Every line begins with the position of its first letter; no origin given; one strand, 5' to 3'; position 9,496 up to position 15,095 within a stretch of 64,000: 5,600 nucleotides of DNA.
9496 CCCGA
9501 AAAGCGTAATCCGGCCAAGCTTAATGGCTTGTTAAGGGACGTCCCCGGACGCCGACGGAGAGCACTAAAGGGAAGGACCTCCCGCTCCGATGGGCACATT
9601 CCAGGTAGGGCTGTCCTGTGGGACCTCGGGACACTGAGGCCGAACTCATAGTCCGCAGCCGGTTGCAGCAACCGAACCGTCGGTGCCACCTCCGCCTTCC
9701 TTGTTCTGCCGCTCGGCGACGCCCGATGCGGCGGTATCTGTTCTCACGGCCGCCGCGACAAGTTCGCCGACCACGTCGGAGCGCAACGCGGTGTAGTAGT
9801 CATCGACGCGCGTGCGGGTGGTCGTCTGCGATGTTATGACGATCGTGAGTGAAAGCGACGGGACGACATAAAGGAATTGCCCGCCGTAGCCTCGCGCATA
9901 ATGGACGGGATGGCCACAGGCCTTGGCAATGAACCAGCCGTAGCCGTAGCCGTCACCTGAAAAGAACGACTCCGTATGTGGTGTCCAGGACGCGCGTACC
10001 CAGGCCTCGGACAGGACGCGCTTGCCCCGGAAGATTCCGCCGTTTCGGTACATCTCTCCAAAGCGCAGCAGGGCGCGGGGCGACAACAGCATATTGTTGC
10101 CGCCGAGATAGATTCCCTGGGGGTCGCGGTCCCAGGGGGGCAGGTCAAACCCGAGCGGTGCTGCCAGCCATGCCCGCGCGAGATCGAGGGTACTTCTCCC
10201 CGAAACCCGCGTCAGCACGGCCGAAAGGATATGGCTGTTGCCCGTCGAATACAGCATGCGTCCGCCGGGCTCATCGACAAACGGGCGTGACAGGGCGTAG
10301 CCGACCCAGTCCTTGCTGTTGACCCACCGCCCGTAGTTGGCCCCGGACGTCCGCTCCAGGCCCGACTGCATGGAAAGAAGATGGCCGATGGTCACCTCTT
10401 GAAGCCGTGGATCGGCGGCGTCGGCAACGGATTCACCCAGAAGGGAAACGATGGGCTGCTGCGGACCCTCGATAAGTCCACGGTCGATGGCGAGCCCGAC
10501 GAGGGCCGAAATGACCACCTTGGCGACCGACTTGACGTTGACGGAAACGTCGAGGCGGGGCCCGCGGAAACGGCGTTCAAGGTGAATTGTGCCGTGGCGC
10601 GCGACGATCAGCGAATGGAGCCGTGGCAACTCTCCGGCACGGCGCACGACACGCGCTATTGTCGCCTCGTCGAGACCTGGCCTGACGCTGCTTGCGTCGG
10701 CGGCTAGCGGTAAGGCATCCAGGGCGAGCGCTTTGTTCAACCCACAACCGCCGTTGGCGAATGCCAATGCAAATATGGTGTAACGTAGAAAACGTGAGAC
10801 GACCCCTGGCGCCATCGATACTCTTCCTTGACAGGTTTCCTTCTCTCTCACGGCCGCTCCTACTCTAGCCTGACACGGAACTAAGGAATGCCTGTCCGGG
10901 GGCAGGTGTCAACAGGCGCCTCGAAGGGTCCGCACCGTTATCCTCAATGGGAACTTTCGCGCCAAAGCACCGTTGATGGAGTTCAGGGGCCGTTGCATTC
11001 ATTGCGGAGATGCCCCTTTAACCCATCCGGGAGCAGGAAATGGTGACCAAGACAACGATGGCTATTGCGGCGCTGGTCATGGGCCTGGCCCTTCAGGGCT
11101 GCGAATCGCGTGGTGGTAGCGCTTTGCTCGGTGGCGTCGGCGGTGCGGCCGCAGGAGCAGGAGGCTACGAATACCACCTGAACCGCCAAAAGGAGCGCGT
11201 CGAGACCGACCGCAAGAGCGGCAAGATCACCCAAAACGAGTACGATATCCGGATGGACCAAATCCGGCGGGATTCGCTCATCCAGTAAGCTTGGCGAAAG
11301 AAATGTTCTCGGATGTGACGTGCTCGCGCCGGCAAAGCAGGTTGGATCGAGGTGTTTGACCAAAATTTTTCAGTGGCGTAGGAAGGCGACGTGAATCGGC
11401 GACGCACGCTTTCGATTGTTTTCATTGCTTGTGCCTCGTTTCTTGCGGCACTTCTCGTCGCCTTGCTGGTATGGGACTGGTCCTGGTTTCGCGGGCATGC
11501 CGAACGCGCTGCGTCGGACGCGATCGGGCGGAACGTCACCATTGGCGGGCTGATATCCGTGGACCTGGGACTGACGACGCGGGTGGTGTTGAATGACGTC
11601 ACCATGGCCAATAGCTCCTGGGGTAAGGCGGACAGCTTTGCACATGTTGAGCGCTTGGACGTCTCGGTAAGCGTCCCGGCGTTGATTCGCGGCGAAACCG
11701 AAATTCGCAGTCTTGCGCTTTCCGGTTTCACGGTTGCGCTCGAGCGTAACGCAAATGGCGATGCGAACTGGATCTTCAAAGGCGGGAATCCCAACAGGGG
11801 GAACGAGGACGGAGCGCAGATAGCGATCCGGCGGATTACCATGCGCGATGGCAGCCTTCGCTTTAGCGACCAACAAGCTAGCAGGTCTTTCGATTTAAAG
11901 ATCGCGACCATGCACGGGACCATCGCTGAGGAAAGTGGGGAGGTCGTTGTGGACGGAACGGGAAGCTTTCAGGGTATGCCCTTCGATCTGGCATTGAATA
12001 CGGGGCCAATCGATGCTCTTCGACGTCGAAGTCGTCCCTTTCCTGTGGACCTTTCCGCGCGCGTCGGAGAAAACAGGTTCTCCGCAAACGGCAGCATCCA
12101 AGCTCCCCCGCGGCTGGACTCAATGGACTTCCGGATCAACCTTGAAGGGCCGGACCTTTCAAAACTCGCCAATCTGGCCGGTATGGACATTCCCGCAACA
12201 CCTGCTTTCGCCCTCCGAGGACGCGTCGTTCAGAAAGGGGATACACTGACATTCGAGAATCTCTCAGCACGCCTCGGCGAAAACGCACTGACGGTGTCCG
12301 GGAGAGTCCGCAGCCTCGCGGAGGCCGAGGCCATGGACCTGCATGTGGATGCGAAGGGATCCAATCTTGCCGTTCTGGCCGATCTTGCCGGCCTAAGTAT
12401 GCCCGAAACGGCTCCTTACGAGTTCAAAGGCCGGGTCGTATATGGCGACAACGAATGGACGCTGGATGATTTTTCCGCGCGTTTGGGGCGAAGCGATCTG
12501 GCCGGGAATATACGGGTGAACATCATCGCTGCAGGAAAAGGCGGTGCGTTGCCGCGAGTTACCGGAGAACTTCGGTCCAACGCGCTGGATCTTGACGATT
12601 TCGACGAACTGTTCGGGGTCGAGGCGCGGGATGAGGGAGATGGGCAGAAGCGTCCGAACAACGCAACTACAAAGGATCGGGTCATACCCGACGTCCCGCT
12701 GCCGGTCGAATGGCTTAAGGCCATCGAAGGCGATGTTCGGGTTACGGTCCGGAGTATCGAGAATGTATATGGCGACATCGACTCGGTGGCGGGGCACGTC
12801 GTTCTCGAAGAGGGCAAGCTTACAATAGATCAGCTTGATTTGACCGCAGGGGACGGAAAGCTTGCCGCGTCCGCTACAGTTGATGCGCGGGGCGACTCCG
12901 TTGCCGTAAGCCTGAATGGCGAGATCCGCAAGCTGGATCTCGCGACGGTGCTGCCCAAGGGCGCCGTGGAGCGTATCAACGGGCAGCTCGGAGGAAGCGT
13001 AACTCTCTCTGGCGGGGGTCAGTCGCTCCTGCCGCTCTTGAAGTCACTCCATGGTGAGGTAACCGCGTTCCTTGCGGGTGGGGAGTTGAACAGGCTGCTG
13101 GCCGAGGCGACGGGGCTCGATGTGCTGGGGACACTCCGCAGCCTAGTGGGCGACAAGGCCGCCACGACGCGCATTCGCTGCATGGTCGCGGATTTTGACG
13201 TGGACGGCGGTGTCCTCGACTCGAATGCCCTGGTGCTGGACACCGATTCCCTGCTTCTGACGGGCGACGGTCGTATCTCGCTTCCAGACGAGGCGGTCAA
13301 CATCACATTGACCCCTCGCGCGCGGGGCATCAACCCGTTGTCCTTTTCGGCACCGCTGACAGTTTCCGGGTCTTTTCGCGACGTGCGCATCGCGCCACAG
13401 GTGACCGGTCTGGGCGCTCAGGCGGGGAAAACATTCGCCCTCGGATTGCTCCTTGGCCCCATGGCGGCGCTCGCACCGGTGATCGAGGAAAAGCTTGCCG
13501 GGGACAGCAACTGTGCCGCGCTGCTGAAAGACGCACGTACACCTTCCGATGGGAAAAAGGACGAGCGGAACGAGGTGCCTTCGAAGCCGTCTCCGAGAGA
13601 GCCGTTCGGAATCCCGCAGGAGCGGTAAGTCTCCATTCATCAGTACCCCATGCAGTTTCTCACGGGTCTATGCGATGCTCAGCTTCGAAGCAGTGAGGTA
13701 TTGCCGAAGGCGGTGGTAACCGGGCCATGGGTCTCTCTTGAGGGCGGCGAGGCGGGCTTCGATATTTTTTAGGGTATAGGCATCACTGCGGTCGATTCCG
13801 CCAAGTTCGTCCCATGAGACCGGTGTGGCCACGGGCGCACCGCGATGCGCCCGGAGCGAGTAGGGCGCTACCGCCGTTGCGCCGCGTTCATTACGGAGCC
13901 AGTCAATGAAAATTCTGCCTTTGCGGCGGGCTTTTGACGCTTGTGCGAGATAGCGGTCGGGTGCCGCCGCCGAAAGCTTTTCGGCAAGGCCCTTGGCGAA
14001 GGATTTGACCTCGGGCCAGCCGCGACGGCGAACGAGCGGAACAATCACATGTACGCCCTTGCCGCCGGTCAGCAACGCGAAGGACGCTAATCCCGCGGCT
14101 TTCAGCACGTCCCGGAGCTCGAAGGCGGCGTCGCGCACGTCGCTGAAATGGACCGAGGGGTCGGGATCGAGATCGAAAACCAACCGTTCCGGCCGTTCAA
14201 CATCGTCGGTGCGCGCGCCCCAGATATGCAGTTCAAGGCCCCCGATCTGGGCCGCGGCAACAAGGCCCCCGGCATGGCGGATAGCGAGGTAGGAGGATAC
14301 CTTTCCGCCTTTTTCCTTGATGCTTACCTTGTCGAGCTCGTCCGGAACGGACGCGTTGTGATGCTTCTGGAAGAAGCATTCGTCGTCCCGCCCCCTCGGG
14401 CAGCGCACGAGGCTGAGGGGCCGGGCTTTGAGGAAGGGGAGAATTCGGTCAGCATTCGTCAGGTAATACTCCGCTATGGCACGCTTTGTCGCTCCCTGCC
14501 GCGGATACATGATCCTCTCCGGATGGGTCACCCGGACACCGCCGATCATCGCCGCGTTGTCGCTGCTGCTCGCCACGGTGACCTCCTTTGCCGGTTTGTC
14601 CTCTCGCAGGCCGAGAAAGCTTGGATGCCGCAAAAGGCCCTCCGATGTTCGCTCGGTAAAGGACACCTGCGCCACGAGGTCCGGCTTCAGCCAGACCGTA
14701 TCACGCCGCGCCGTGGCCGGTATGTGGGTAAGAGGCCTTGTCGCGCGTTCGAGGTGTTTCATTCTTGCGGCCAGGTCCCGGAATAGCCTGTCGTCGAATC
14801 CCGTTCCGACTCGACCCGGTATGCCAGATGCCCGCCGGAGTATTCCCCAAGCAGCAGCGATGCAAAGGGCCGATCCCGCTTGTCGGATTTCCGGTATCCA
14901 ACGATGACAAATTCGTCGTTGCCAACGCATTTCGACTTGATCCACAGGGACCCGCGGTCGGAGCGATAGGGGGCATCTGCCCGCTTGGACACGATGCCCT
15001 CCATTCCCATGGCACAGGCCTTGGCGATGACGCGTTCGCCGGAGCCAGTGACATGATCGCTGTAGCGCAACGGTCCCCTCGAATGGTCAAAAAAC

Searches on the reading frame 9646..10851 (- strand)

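Call 31: search_protein_families(library=pfam, proteins=[window:9646-10851:-])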
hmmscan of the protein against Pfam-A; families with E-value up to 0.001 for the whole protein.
window:9646-10851:- (401 aa): 1 family
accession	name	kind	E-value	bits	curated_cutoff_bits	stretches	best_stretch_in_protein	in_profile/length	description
PF00144.29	Beta-lactamase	-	3.4e-26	92.6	27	1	80-352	18-319/329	Beta-lactamase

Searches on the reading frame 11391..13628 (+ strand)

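Call 31: search_protein_families(library=pfam, proteins=[window:11391-13628:+])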
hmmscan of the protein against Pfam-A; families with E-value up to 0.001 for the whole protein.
window:11391-13628:+ (745 aa): 3 families
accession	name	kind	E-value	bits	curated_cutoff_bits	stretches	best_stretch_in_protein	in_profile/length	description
PF05170.20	AsmA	-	4.4e-36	125.3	29.8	1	7-612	5-605/607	AsmA family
PF13116.12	YhdP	-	4.9e-20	71.6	46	1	7-167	15-160/1224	YhdP protein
PF05359.17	DUF748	-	1.3e-17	63.6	50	1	3-177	11-183/1037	Domain of Unknown Function (DUF748)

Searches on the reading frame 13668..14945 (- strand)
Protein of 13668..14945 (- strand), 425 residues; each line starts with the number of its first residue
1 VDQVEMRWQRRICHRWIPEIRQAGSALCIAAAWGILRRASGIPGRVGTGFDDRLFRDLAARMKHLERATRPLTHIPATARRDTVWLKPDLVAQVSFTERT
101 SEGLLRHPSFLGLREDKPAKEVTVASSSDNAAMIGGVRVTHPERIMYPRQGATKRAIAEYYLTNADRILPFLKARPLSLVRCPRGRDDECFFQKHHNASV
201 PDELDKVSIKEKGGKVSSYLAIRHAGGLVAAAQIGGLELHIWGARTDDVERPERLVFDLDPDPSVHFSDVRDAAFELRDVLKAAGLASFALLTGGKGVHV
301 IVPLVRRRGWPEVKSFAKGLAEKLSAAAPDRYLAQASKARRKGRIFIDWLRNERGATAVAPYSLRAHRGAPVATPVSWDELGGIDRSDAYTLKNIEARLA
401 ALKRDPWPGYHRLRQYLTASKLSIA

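Call 31: search_protein_families(library=pfam, proteins=[window:13668-14945:-])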
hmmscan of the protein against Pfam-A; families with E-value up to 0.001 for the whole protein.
window:13668-14945:- (425 aa): 3 families
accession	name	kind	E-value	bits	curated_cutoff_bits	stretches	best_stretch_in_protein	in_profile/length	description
PF21686.3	LigD_Prim-Pol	-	3.9e-88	295.7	27.4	1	153-407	1-254/254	LigD, primase-polymerase domain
PF04679.21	DNA_ligase_A_C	-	3.7e-20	72.6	27.5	1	44-117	22-94/94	ATP dependent DNA ligase C terminal region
PF01896.25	DNA_primase_S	-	0.0002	22.2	26.8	1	257-378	1-163/163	DNA primase small subunit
